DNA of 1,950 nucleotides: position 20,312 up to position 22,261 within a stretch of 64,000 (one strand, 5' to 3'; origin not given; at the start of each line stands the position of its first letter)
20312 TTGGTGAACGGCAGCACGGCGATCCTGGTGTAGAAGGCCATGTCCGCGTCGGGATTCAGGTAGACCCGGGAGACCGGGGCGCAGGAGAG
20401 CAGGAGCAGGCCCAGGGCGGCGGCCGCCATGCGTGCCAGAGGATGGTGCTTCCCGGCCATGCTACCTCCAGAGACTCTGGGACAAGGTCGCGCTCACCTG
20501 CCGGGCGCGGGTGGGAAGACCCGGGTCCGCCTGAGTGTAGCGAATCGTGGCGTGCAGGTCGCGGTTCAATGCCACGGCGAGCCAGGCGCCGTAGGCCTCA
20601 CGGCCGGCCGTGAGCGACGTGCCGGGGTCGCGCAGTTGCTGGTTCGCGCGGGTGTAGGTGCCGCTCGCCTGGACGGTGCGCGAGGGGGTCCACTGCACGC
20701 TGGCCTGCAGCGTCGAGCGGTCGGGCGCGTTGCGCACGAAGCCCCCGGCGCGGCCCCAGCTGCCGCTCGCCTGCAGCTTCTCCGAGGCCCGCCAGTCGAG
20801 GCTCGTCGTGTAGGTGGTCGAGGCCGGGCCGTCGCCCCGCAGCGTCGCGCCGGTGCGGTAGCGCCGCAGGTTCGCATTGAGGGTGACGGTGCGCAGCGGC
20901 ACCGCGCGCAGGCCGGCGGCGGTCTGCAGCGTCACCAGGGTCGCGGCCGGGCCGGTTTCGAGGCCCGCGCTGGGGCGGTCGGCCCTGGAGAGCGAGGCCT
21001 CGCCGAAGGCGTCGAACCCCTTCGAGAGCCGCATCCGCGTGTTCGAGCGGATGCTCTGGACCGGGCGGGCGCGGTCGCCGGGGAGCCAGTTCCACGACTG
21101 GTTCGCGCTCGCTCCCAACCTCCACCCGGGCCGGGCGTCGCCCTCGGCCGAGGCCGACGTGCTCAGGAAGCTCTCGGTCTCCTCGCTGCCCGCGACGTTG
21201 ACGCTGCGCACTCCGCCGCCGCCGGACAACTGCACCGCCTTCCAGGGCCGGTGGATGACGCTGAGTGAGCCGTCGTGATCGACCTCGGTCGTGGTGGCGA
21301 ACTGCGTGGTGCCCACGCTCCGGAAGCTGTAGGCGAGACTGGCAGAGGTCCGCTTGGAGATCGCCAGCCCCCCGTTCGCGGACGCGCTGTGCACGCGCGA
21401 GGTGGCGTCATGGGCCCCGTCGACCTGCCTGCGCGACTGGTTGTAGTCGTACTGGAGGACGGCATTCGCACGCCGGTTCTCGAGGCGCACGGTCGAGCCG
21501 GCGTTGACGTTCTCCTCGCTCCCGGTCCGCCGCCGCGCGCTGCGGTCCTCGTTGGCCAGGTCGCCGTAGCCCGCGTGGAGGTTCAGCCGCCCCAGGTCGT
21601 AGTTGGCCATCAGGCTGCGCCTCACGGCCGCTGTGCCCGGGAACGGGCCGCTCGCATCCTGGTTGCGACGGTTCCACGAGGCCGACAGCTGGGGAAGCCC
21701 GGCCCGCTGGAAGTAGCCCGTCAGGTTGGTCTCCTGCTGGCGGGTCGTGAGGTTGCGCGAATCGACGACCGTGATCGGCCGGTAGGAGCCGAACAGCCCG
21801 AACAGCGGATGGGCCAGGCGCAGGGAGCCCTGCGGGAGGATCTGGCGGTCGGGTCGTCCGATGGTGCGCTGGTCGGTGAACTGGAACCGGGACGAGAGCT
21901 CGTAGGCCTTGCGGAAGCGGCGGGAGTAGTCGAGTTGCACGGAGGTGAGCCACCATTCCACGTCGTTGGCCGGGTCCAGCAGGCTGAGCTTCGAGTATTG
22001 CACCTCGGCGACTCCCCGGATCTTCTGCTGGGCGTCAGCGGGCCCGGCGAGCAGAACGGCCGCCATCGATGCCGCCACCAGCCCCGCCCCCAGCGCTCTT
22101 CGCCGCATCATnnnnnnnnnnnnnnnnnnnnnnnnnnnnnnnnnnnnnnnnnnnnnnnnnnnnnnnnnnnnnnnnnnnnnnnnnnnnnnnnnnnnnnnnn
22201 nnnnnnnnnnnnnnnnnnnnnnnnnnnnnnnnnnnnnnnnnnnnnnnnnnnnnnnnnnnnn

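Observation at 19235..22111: Paralogous 'VLPF(E/T)N' lipoproteins plus a 549-aa beta-barrel embedded between cytochrome genes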

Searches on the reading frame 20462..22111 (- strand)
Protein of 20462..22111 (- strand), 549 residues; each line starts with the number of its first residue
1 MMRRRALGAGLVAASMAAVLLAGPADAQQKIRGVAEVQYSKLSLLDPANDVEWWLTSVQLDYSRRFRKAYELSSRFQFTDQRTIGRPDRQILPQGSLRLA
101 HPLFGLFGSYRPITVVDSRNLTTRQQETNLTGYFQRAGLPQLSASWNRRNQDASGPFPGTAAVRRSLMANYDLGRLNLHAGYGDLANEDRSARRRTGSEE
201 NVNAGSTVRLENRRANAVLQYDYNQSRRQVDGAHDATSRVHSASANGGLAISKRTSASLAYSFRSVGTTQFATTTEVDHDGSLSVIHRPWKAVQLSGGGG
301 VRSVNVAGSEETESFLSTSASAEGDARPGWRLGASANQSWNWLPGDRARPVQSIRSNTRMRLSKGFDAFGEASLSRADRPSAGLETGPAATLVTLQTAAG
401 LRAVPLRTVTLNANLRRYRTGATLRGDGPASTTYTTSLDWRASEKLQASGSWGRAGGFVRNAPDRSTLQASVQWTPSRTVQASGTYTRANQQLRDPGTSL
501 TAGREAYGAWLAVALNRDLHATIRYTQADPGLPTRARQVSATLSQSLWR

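Call 4: search_protein_families(library=pfam, proteins=[window:20462-22111:-], max_evalue=1)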
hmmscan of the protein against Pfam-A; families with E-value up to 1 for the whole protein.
window:20462-22111:- (549 aa): 0 families

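Call 5: search_protein_families(library=ncbifam, proteins=[window:20462-22111:-], max_evalue=1)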
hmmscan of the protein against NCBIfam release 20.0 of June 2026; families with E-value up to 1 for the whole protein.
window:20462-22111:- (549 aa): 0 families

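Call 25: find_homologous_proteins(query=window:20462-22111:-, max_evalue=0.001)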
Query window:20462-22111:- (549 aa): 40 proteins with E <= 0.001 among 8000 candidates.
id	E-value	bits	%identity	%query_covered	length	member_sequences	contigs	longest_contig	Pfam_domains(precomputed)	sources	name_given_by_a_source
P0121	0.0e+0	1198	100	100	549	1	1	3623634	-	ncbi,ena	-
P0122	1.5e-295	999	82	100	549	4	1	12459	-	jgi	jgi:hypothetical protein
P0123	2.6e-295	998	82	100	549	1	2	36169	-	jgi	jgi:hypothetical protein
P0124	1.8e-290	982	81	100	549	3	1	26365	-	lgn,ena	-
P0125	1.8e-289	979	81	100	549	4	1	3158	-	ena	-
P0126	9.4e-287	970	81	100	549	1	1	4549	-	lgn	-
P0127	1.2e-285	966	80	100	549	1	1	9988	-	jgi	jgi:hypothetical protein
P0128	2.0e-285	966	80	100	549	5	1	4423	-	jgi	jgi:hypothetical protein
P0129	9.1e-278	940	77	100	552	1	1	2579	-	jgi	jgi:hypothetical protein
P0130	9.5e-214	729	60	100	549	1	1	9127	-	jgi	jgi:hypothetical protein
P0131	1.3e-212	725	59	100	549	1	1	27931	-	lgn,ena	-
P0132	2.0e-153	530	49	99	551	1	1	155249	-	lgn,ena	-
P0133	1.7e-150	520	48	99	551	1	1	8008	-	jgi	jgi:hypothetical protein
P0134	3.3e-142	493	45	99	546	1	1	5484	-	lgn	-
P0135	6.2e-140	486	47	100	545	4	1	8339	-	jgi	jgi:hypothetical protein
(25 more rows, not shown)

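Call 37: predict_structure(alignment_id=A1)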
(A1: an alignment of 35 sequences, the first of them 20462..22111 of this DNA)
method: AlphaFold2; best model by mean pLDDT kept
length: 549 residues; sequences in the alignment: 35
mean_pLDDT: 87.8   pTM: 0.69
mean pLDDT of the five models: 87.8, 87.2, 86.3, 85.7, 85.1
residues with pLDDT >= 90: 382; 70-90: 99; 50-70: 33; < 50: 35
segments of 3 or more residues with pLDDT < 50: 1-27, 384-388, 498-500
pLDDT, mean of each block of 10 residues (from residue 1): 42 44 52 95 89 96 86 96 94 96 96 93 95 95 97 77 96 96 91 78 97 94 93 81 97 96 92 85 96 96 84 95 94 97 88 96 94 89 52 93 93 94 80 95 94 82 84 95 94 55 84 94 94 90 89
secondary structure, 60 per line:
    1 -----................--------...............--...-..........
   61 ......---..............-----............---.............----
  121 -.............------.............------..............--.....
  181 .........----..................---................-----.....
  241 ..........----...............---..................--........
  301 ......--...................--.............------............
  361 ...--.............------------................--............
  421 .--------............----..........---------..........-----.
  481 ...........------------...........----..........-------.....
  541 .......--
elements in order: H6-21 E30-44 E51-66 E70-83 E89-100 E104-116 E122-134 E141-153 E160-173 E176-189 E194-211 E215-230 E236-250 E255-269 E273-290 E293-306 E309-327 E330-342 E349-363 E366-378 E391-406 E409-421 E430-441 E446-455 E465-474 E480-491 E504-514 E519-528 E536-547

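Call 51: fold_search(model_id=the predicted structure, library=pdb)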
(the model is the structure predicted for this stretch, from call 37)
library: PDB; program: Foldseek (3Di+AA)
matches with E <= 10: 844; with E <= 0.001: 371
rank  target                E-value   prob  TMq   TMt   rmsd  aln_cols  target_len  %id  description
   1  6r2q_B                1.5e-11  1.00  0.50  0.43  13.2       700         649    9  Structure of the Mtr complex (released 2020-04-22)
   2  9a3c_MODEL_1_A        1.2e-09  1.00  0.30  0.24  20.1       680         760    9  Model of E. coli Fiu by in-cell photo-crosslinking MS and deep learning (released 2023-02-24)
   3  8s34_A                1.2e-09  1.00  0.30  0.27  18.0       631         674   10  Ferric-mycobactin receptor (FemA) in complex with aeruginic acid (released 2025-02-26)
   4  1by3                  1.9e-09  1.00  0.28  0.24  20.7       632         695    9  FHUA FROM E. COLI (released 1999-01-13)
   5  6h7f_A                2.3e-09  1.00  0.30  0.26  18.9       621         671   10  Crystal structure of BauA, the Ferric preacinetobactin receptor from Acinetobacter baumannii in complex with Fe3+-Prea (released 2018-10-10)
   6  9ex3_A                2.4e-09  1.00  0.31  0.28  18.1       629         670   11  Ferric-mycobactin receptor (FemA) in complex with dihydroaeruginoic acid (released 2025-02-26)
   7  5fr8_A                3.5e-09  1.00  0.36  0.31  16.8       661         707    9  Crystal structure of the siderophore receptor PirA from Acinetobacter baumannii (released 2016-05-11)
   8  5fp2_B                4.4e-09  1.00  0.36  0.37  10.6       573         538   12  Crystal structure of the siderophore receptor PirA from Pseudomonas aeruginosa (released 2015-12-09)
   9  6h7v_A                4.9e-09  1.00  0.31  0.28  18.5       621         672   10  Crystal structure of BauA, the Ferric preacinetobactin receptor from Acinetobacter baumannii (released 2018-10-10)
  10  5fp2_A                5.3e-09  1.00  0.36  0.39   9.8       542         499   11  Crystal structure of the siderophore receptor PirA from Pseudomonas aeruginosa (released 2015-12-09)
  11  9a2z_MODEL_1_A        6.4e-09  1.00  0.34  0.28  18.6       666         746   10  Model of E. coli FepA by in-cell photo-crosslinking MS and deep learning (released 2023-02-24)
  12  6h7v_B                6.4e-09  1.00  0.30  0.27  18.8       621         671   10  Crystal structure of BauA, the Ferric preacinetobactin receptor from Acinetobacter baumannii (released 2018-10-10)
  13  9nn6_A                6.7e-09  1.00  0.37  0.33  10.9       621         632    9  E. coli Cir in Complex with the RBD of Microcin V (released 2025-09-24)
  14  5mzs                  6.7e-09  1.00  0.33  0.27  15.6       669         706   10  Crystal structure of the ferric enterobactin receptor (PfeA) mutant (R480A_Q482A) from Pseudomonas aeruginosa (released 2018-02-14)
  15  1nqe                  7.4e-09  1.00  0.34  0.34  11.6       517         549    9  OUTER MEMBRANE COBALAMIN TRANSPORTER (BTUB) FROM E. COLI (released 2003-04-29)
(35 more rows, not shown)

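Call 60: search_protein_representatives(alignment_id=A1)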
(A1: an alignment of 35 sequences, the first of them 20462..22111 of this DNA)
Query: 35 sequences, 551 profile positions. Proteins with E-value up to 0.001 (for the whole library): 166; up to 1e-10: 134; up to 1e-30: 106. The best 150 are listed.
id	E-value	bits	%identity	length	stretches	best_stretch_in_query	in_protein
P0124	6.1e-242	820.6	-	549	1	3-551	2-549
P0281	1.6e-216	736.7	-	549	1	1-551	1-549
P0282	2.3e-209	713.1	-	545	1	6-551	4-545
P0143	1.3e-193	661.0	-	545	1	8-551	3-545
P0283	8.0e-187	638.7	-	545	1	4-551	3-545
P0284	4.5e-186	636.2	-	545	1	9-551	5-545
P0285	1.1e-179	615.2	-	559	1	11-551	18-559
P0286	2.8e-177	607.2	-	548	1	11-550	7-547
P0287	3.6e-177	606.8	-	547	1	9-551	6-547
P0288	9.7e-174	595.5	-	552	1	9-551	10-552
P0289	2.6e-171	587.5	-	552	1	1-550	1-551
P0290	4.8e-164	563.5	-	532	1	18-551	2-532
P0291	5.8e-156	536.8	-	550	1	1-551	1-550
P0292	9.7e-148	509.7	-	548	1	15-551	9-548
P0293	6.8e-147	506.9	-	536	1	11-551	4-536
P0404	1.5e-13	66.7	-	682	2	18-231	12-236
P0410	1.4e-11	60.3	-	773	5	14-228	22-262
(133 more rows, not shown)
